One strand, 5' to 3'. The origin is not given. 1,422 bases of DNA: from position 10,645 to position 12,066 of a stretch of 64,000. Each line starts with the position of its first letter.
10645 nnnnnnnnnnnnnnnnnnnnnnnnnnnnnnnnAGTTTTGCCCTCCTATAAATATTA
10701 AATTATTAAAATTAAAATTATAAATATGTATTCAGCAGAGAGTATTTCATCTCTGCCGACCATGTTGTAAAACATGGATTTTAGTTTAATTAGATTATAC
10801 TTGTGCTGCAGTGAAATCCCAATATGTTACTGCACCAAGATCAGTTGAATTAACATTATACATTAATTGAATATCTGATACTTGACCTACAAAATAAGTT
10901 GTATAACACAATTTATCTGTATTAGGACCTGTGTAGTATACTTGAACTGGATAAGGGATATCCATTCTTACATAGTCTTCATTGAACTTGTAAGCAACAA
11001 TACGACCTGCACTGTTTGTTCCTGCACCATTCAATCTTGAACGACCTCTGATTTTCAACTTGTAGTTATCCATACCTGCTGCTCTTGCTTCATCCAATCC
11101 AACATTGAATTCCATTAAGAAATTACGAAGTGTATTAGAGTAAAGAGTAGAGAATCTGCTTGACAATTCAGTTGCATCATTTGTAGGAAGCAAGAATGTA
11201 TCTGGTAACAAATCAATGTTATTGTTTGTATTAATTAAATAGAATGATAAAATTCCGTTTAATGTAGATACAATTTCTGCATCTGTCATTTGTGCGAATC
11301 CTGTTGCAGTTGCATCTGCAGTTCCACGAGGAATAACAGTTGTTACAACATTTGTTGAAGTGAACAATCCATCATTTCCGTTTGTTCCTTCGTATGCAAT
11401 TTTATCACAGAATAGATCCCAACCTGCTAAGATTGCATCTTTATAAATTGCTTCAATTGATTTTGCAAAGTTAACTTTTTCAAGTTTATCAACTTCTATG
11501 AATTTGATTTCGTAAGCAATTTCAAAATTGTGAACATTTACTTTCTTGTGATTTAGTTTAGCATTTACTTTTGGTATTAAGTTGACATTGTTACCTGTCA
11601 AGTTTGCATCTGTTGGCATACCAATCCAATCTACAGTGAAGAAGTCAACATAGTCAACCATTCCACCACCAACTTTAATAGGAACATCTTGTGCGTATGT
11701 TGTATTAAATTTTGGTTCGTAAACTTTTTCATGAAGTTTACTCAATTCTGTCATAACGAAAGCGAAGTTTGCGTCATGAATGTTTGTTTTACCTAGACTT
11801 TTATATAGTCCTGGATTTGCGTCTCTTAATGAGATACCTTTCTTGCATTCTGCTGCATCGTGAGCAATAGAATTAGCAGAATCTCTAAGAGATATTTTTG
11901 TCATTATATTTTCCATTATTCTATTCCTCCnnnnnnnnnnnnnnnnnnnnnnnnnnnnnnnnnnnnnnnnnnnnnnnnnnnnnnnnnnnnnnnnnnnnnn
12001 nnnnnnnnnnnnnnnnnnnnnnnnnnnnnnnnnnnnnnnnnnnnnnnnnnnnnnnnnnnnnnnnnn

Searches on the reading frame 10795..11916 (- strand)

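Call 10: search_protein_families(library=phrogs, proteins=[window:10795-11916:-], max_evalue=0.00001)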
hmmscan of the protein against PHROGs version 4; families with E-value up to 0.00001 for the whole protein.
window:10795-11916:- (373 aa): 1 family
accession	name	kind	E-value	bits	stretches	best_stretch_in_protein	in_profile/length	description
phrog_264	-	head and packaging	4.3e-34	118.9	1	47-347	24-305/321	major head protein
